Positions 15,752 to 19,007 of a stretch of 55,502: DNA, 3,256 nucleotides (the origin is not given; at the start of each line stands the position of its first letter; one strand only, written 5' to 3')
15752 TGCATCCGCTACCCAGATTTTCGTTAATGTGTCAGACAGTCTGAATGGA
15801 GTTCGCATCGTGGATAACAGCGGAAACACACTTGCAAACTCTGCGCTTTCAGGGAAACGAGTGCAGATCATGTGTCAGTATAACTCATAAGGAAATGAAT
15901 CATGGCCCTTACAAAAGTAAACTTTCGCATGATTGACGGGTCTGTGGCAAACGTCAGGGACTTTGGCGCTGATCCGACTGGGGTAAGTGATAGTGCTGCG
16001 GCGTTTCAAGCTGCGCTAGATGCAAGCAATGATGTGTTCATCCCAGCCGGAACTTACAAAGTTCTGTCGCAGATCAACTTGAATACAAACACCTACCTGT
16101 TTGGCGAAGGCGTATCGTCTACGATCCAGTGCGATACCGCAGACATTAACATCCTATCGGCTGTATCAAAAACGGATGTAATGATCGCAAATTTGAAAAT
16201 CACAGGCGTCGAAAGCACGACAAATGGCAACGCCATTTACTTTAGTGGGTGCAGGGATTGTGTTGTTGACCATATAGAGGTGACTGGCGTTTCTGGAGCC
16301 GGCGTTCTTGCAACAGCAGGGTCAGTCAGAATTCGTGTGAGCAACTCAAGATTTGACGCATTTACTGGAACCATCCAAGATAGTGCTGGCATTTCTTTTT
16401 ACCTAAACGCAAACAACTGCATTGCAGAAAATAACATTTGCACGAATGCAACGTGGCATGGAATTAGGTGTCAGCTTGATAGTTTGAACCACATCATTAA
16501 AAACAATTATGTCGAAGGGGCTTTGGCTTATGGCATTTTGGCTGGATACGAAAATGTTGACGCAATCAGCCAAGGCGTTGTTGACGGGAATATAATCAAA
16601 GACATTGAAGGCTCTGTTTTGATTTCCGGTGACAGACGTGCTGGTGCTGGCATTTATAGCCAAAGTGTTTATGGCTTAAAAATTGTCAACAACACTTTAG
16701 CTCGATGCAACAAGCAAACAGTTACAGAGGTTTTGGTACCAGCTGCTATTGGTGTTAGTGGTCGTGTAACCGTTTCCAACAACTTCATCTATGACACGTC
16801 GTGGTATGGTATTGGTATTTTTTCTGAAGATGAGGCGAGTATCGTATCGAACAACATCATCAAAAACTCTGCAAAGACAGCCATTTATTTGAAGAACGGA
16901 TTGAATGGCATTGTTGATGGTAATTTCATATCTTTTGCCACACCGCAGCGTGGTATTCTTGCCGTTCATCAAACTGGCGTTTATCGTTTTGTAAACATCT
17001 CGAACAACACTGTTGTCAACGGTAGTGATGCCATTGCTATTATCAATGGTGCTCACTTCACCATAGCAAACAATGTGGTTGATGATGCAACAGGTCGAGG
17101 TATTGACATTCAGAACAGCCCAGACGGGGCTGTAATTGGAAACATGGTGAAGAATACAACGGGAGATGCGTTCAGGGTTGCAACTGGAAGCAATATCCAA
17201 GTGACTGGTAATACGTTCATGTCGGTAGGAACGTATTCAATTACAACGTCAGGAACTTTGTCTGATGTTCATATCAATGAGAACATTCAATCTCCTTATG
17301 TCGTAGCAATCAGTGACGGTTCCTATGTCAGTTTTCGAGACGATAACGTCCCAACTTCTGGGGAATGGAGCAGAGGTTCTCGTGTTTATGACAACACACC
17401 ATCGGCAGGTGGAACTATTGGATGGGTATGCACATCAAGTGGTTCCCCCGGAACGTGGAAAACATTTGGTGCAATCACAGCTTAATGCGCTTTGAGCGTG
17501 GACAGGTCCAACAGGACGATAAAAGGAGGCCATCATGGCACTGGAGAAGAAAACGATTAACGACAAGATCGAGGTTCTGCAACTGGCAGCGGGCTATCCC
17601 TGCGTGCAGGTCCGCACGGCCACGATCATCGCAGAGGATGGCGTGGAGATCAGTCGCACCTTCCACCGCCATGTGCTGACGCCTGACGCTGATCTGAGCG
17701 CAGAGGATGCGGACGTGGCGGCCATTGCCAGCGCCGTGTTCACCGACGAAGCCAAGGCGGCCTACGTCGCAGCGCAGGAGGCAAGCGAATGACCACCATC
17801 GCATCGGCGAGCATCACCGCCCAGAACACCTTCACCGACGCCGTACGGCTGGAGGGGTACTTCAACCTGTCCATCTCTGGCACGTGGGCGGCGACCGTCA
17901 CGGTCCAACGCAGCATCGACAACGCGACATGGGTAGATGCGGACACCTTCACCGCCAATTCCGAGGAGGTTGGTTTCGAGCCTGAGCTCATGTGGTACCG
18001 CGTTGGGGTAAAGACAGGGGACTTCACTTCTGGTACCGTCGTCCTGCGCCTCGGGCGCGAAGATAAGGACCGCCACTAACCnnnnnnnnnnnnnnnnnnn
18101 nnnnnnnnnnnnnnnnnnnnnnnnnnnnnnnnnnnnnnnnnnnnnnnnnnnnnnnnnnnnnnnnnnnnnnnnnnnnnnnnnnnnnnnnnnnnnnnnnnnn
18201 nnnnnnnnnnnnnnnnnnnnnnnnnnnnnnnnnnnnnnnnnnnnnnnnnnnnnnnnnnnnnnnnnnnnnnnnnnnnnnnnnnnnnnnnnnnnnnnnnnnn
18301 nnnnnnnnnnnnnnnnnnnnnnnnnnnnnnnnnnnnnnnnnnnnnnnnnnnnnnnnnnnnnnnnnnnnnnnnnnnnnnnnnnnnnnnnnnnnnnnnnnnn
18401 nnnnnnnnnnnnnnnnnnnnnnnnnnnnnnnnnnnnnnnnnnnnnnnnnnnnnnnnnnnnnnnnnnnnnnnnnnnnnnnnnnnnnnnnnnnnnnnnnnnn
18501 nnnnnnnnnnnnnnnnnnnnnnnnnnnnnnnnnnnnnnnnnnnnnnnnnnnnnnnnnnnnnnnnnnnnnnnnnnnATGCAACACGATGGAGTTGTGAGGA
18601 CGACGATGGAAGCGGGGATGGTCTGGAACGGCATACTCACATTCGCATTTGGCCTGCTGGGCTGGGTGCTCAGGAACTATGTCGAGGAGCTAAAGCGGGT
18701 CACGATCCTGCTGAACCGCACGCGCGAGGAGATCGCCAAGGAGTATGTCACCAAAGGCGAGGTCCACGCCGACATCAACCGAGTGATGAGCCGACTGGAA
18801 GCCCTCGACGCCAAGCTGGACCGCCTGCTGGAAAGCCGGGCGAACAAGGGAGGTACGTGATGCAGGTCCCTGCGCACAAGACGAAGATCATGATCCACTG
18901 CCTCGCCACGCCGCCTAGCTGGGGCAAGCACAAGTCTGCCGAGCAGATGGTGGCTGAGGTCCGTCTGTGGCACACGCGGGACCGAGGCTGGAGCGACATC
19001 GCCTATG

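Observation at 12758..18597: One anchor domain used three times: a modular multi-receptor-binding-protein system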

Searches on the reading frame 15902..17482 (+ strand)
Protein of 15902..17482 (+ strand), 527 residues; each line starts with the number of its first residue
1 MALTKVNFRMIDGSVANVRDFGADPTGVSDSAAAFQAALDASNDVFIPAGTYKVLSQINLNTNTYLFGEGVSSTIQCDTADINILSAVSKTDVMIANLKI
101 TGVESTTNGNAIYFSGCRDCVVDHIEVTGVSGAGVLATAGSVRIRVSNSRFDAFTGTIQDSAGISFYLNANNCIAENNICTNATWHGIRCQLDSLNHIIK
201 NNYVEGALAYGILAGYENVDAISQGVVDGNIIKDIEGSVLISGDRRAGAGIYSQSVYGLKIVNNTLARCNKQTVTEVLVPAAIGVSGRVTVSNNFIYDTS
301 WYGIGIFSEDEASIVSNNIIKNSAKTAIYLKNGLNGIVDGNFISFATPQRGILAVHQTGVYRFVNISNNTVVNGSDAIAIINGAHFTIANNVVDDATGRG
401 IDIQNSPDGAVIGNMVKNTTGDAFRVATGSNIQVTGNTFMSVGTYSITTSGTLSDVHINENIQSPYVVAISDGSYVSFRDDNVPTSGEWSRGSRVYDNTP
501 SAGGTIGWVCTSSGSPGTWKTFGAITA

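Call 8: search_protein_families(library=pfam, proteins=[window:15902-17482:+], max_evalue=0.01)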
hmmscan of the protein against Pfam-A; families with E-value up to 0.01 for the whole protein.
window:15902-17482:+ (527 aa): 3 families
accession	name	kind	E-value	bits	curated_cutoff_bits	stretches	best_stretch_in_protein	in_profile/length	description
PF13229.12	Beta_helix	-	3.2e-26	92.3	25.9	3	286-461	8-156/158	Right handed beta helix region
PF05048.19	NosD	-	3.7e-15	56.4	23.6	2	365-444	94-175/212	Periplasmic copper-binding protein (NosD)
PF12708.12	Pect-lyase_RHGA_epim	-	6.1e-15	56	27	1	16-212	2-190/213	Rhamnogalacturonase A/epimerase, pectate lyase-like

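Call 11: search_protein_families(library=phrogs, proteins=[window:15902-17482:+], max_evalue=0.001)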
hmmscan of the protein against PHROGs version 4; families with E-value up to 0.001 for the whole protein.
window:15902-17482:+ (527 aa): 7 families
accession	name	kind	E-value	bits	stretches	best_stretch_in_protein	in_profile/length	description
phrog_2234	-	tail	5.2e-29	102.4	1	12-465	182-671/757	tail spike protein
phrog_21471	-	unknown function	4.3e-19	69.7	1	475-527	574-626/626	-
phrog_7458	-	tail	1.2e-13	51.2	1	276-462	525-711/732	tail spike protein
phrog_4775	-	connector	3.4e-13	49.5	1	15-131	133-243/876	pre-neck appendage protein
phrog_27055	-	unknown function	7.6e-05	24.1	1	15-40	120-145/147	-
phrog_7173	-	tail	0.00019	21.4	0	12-77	212-278/626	tail spike protein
phrog_15455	-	tail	0.00091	18.8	1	4-316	135-477/652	tail fiber protein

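Call 60: search_dna_similar(query=window:15902-17482:+, collection=phages, mode=protein, max_rows=20, max_evalue=0.00001)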
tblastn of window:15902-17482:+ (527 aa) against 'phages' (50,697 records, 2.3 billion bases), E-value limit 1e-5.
Records with a match: 19; places in all: 21; records where one place covers at least 80% of the query: 1.
Best place of each record, by identity: 60-80% 2; <60% 17.
By first word of the organism name: Vibrio 5; Escherichia 3; Rhizobium 3; Arthrobacter 2; Bacillus 2; Pseudomonas 2; Klebsiella 1; Sporosarcina 1.
By host as written in the record: Arthrobacter sp. ATCC 21022 2; Vibrio sp. 2; Bacillus megaterium 2; Pseudomonas putida PpG1 2; Sinorhizobium americanum X2_28B 2; Klebsiella pneumoniae 1; Escherichia coli ESBL012 1; Escherichia coli ESBL049 1; and 6 more.
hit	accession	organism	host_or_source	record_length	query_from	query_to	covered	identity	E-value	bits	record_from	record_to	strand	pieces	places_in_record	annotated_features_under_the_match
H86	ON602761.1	Klebsiella phage VLCpiA1g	Klebsiella pneumoniae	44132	3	526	99%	23.6%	2e-8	64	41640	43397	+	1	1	tail spike protein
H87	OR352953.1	Escherichia phage AV123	Escherichia coli ESBL012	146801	52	438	73%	25.6%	9e-15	84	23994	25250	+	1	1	tailspike protein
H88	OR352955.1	Escherichia phage AV125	Escherichia coli ESBL049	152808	52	438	73%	25.6%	9e-15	84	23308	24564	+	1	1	tailspike protein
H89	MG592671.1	Vibrio phage 2.275.O._10N.286.54.E11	Vibrio cyclitrophicus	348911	246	525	53%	26.9%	4e-7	59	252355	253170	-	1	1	parallel beta-helix repeat protein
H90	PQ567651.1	Escherichia phage cardinal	Escherichia coli E008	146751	199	438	46%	29.9%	1e-12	77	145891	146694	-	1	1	hypothetical protein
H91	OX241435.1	Vibrio phage 464E53-1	Seawater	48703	4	105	19%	43.1%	3e-6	57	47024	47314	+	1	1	hypothetical protein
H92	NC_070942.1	Arthrobacter phage Xenomorph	Arthrobacter sp. ATCC 21022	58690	427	527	19%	40.6%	5e-9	65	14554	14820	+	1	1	17: tail protein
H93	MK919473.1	Arthrobacter phage Xenomorph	Arthrobacter sp. ATCC 21022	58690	427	527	19%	40.6%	5e-9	65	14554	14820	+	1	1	17: hypothetical protein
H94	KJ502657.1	Vibrio phage Vc1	Vibrio sp.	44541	477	527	10%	54.9%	6e-10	68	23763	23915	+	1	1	hypothetical protein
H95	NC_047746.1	Vibrio phage Vc1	Vibrio sp.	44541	477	527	10%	54.9%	6e-10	68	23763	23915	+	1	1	hypothetical protein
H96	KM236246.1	Bacillus phage Moonbeam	Bacillus megaterium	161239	484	527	8%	61.4%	2e-8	63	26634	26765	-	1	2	hypothetical protein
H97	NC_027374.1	Bacillus phage Moonbeam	Bacillus megaterium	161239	484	527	8%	61.4%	2e-8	63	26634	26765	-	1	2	tail fiber protein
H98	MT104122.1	Sporosarcina phage Lietuvens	Sporosarcina aquimarina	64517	484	525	8%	59.5%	7e-7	58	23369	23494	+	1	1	hypothetical protein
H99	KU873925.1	Pseudomonas phage pf16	Pseudomonas putida PpG1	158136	483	527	9%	55.3%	2e-6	57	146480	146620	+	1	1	hypothetical protein | terminator (x2)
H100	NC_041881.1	Pseudomonas phage pf16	Pseudomonas putida PpG1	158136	483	527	9%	55.3%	2e-6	57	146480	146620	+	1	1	hypothetical protein | terminator (x2)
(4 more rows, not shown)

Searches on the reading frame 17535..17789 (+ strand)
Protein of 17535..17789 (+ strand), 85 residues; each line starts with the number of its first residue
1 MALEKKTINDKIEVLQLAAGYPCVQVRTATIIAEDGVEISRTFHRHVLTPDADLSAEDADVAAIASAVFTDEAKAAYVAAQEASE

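Call 8: search_protein_families(library=pfam, proteins=[window:17535-17789:+], max_evalue=0.01)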
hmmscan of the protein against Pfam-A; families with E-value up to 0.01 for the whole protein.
window:17535-17789:+ (85 aa): 0 families

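Call 11: search_protein_families(library=phrogs, proteins=[window:17535-17789:+], max_evalue=0.001)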
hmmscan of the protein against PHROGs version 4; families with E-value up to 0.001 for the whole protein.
window:17535-17789:+ (85 aa): 1 family
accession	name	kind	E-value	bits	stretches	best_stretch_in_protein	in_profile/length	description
phrog_6228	-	unknown function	6.7e-23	82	1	1-84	4-87/92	-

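Call 112: search_protein_families(library=phrogs, proteins=[window:17535-17789:+], max_evalue=0.001)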
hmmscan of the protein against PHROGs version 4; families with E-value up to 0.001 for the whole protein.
window:17535-17789:+ (85 aa): 1 family
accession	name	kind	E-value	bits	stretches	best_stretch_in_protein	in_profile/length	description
phrog_6228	-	unknown function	6.7e-23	82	1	1-84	4-87/92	-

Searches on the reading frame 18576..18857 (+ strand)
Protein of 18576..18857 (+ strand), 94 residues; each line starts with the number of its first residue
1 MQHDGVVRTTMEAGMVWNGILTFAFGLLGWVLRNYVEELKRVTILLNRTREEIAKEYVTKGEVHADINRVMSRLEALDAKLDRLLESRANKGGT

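Call 107: search_protein_families(library=pfam, proteins=[window:18576-18857:+], max_evalue=0.001)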
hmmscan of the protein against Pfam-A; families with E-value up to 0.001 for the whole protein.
window:18576-18857:+ (94 aa): 0 families
